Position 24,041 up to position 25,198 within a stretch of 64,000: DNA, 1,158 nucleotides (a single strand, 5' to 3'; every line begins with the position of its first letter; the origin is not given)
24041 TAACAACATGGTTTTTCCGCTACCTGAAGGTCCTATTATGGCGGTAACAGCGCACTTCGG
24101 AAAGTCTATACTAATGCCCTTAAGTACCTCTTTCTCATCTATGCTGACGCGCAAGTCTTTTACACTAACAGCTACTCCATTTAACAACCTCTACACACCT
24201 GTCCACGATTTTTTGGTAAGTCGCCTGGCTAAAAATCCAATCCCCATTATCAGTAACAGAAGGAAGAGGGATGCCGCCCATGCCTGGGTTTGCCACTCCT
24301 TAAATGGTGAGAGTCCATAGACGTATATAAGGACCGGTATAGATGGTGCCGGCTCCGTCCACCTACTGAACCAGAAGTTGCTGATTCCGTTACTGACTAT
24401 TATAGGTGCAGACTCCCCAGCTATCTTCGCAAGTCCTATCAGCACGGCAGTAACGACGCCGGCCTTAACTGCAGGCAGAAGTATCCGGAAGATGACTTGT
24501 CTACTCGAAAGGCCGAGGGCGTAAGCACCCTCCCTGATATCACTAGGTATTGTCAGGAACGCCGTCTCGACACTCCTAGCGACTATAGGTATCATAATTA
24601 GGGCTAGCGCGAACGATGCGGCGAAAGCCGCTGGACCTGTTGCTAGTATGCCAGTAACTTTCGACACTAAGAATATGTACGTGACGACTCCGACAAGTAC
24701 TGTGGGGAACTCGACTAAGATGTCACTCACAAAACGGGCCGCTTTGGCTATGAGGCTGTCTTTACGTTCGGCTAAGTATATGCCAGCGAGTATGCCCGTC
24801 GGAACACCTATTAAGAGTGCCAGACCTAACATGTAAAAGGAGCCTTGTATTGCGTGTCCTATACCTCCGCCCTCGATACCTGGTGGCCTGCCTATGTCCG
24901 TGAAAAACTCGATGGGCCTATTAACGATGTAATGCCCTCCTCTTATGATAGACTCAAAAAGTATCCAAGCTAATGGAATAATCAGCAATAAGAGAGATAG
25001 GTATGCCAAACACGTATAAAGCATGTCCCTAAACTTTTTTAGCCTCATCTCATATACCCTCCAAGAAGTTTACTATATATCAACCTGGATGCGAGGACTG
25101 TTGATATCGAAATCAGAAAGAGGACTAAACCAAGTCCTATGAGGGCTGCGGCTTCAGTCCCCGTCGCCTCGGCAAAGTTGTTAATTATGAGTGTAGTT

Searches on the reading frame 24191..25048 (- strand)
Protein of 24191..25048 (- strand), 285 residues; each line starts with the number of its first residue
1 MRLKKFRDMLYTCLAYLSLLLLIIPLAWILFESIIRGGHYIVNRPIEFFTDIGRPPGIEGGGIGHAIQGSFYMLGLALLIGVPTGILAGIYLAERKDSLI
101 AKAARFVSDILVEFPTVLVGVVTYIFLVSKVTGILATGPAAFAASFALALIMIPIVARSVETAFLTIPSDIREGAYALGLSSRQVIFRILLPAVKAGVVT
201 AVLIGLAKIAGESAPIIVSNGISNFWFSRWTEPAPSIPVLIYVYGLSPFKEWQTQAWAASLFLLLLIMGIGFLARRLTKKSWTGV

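Call 36: find_encoding_contigs(protein=window:24191-25048:-, flank=10000, max_places=1)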
Protein window:24191-25048:- (285 aa): 18 contigs read that carry it; 1 place shown.
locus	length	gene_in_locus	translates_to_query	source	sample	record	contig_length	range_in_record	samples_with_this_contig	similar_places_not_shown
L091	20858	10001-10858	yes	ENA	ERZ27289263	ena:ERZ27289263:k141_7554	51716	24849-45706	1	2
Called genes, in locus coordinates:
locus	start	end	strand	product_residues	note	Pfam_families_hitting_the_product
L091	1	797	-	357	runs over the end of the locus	PF01916:DS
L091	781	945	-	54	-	-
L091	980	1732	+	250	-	PF00705:PCNA_N, PF02144:Rad1, PF02747:PCNA_C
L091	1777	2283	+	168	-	PF01037:AsnC_trans_reg (weak)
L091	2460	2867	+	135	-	PF01886:DUF61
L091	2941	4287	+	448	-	PF13522:GATase_6 (faint), PF13537:GATase_7, PF00733:Asn_synthase, PF24167:DUF7411, PF00733:Asn_synthase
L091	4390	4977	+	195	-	PF03357:Snf7 (faint)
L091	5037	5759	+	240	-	PF01026:TatD_DNase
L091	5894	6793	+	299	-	PF01557:FAA_hydrolase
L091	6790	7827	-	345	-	PF04014:MazE_antitoxin, PF01895:PhoU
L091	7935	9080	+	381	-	PF12849:PBP_like_2, PF01547:SBP_bac_1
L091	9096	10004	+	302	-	PF00528:BPD_transp_1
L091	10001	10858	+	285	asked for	PF00528:BPD_transp_1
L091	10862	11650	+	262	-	PF02463:SMC_N (faint), PF00005:ABC_tran, PF13304:AAA_21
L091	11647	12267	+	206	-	PF01895:PhoU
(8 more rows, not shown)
